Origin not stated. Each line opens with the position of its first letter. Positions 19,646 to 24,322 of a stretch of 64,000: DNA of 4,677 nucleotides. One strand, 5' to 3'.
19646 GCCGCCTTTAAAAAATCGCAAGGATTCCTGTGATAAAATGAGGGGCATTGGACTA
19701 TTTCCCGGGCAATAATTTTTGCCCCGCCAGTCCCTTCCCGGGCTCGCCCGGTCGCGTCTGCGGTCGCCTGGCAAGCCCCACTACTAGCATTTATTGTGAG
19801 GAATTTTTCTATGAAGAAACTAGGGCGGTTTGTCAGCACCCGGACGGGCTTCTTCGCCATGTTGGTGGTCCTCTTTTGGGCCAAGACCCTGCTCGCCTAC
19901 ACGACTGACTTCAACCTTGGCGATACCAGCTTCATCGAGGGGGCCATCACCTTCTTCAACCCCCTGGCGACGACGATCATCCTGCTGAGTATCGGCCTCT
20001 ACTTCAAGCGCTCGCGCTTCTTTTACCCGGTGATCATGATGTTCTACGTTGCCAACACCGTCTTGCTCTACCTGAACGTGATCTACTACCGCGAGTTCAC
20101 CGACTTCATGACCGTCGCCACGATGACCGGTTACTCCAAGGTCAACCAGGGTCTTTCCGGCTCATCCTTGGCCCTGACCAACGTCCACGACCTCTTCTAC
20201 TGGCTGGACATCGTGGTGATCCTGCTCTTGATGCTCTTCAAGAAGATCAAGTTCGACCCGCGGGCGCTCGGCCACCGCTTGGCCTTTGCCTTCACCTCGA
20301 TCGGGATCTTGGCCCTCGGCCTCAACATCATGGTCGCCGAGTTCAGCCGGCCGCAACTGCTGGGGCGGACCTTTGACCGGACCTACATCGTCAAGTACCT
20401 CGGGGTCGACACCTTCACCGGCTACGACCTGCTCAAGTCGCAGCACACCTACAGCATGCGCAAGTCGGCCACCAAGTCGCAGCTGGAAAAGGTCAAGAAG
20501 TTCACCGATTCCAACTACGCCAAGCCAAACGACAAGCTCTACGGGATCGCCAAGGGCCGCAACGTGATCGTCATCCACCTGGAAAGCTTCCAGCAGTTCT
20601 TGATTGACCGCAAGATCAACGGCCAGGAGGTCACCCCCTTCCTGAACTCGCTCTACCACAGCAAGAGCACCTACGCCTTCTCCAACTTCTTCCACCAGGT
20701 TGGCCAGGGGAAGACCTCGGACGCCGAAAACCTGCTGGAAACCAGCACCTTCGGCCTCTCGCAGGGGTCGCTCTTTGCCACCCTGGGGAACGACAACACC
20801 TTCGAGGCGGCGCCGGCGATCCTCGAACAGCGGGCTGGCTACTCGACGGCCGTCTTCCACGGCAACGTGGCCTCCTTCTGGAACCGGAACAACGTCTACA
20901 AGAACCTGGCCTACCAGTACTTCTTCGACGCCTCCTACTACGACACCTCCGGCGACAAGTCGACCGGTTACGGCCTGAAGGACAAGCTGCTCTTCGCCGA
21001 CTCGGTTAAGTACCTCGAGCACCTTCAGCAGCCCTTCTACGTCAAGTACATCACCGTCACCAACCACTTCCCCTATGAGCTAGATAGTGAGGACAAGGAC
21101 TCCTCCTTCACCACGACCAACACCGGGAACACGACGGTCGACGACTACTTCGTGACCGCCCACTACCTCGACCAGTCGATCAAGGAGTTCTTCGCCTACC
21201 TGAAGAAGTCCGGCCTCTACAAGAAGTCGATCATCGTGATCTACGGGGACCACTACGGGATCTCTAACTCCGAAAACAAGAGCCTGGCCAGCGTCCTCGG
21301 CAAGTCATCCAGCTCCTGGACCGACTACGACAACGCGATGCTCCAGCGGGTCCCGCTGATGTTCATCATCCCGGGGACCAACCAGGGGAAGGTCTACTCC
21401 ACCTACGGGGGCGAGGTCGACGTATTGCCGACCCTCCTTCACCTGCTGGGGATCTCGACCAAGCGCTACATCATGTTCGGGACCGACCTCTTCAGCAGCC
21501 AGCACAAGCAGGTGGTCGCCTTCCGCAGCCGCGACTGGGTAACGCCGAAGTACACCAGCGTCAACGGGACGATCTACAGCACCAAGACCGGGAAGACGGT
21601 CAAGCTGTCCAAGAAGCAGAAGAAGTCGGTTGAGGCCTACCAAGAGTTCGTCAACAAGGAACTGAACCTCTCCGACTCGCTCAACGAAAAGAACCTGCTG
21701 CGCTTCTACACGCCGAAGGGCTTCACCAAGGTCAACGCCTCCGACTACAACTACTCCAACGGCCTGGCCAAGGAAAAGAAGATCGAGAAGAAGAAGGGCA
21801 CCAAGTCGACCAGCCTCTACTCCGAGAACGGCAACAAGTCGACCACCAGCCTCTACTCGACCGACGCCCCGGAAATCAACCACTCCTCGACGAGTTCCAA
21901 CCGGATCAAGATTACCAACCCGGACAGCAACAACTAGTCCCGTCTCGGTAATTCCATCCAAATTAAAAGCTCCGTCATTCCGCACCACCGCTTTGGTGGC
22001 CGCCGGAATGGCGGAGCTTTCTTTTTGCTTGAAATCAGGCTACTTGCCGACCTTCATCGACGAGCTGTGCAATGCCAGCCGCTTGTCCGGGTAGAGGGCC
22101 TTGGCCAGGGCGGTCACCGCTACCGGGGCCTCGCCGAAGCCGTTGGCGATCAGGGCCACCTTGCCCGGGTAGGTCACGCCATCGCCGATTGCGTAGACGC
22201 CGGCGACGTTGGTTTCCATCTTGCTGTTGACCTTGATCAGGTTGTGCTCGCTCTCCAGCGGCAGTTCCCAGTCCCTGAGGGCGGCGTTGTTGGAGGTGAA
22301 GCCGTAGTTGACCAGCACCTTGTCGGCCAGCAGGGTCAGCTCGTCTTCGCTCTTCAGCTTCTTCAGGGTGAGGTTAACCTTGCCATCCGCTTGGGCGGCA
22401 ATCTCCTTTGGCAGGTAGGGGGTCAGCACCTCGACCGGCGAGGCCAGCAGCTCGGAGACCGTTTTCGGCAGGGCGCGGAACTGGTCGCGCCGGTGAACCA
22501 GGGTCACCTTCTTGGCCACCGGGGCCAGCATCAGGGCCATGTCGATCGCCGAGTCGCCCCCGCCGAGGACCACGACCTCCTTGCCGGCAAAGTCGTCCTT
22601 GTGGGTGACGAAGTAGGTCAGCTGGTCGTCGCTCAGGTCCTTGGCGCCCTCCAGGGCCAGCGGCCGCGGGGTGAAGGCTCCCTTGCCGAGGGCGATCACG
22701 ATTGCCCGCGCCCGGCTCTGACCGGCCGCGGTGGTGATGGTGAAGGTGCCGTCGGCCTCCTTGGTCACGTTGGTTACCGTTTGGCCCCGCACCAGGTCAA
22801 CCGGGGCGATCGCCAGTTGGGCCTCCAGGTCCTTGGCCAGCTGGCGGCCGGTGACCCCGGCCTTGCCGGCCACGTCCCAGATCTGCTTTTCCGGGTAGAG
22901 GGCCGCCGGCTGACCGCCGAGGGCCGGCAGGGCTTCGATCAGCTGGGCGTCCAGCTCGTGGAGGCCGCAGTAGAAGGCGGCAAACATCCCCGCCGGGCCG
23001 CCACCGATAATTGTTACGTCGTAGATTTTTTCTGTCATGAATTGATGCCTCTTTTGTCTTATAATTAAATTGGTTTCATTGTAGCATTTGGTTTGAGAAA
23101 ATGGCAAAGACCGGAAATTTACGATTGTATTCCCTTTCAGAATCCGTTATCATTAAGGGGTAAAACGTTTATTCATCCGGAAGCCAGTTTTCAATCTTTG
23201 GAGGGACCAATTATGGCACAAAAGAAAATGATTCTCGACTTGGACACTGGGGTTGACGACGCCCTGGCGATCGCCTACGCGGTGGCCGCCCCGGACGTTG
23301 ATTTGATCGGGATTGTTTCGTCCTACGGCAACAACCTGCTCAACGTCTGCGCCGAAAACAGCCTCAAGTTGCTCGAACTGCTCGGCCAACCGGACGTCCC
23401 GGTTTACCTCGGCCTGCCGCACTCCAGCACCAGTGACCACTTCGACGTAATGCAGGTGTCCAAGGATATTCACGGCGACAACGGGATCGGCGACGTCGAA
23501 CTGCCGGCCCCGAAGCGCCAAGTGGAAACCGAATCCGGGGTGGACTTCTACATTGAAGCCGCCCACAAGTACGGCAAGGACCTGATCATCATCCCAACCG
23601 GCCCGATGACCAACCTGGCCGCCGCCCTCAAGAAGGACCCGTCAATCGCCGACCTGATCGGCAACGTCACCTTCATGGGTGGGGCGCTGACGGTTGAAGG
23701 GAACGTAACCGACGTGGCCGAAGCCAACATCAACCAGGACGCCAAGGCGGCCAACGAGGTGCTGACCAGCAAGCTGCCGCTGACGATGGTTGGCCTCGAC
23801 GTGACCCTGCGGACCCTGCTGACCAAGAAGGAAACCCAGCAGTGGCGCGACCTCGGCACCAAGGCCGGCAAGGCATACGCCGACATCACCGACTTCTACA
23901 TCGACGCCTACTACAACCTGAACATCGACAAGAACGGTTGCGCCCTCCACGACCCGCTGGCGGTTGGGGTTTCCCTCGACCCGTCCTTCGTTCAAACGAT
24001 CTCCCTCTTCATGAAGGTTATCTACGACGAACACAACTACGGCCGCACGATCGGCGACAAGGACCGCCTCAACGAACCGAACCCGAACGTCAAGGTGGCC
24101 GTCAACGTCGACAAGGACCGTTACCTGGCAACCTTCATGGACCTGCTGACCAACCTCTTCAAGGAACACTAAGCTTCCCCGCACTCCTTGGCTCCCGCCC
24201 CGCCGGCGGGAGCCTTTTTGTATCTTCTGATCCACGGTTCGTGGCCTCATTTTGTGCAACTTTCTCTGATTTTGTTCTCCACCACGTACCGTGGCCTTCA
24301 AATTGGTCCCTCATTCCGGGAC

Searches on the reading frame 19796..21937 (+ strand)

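Call 75: search_protein_families(library=pfam, proteins=[window:19796-21937:+], max_evalue=0.00001)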
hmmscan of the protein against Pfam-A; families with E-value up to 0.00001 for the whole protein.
window:19796-21937:+ (713 aa): 1 family
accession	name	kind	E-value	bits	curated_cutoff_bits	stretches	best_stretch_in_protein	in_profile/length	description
PF00884.28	Sulfatase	-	2.4e-38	132.6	25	1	255-553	1-301/301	Sulfatase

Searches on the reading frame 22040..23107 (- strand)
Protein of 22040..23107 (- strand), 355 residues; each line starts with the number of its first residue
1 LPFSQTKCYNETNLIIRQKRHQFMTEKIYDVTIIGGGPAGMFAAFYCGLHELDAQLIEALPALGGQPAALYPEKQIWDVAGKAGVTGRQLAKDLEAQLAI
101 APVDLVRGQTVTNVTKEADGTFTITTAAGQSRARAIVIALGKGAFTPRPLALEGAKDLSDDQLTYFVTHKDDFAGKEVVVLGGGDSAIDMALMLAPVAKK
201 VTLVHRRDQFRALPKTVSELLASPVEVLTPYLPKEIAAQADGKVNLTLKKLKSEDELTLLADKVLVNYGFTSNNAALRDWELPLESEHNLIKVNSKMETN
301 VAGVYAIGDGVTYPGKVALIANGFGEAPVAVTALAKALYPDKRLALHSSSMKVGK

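Call 75: search_protein_families(library=pfam, proteins=[window:22040-23107:-], max_evalue=0.00001)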
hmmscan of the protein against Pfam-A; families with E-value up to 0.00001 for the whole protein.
window:22040-23107:- (355 aa): 6 families
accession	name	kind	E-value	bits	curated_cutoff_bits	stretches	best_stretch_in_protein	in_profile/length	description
PF07992.20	Pyr_redox_2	-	5.8e-34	118.3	26.1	1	29-326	1-283/291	Pyridine nucleotide-disulphide oxidoreductase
PF13738.12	Pyr_redox_3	-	1.9e-24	86.9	30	1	85-308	78-305/305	Pyridine nucleotide-disulphide oxidoreductase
PF00070.33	Pyr_redox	-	2.5e-14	54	22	1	178-249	2-80/82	Pyridine nucleotide-disulphide oxidoreductase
PF03486.20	HI0933_like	-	3.1e-10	40.4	50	0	30-64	2-36/244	HI0933-like protein Rossmann domain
PF13434.12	Lys_Orn_oxgnase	-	2.9e-08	33.7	21.3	1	108-215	115-230/339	L-lysine 6-monooxygenase/L-ornithine 5-monooxygenase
PF12831.13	FAD_oxidored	-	4.8e-06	26.6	27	0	30-66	1-37/416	FAD dependent oxidoreductase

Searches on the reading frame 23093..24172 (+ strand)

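Call 75: search_protein_families(library=pfam, proteins=[window:23093-24172:+], max_evalue=0.00001)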
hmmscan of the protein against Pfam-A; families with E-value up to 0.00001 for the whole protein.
window:23093-24172:+ (359 aa): 1 family
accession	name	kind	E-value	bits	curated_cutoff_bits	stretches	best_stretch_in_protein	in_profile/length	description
PF01156.24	IU_nuc_hydro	-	7.1e-87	292.2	34.2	1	46-345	1-296/297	Inosine-uridine preferring nucleoside hydrolase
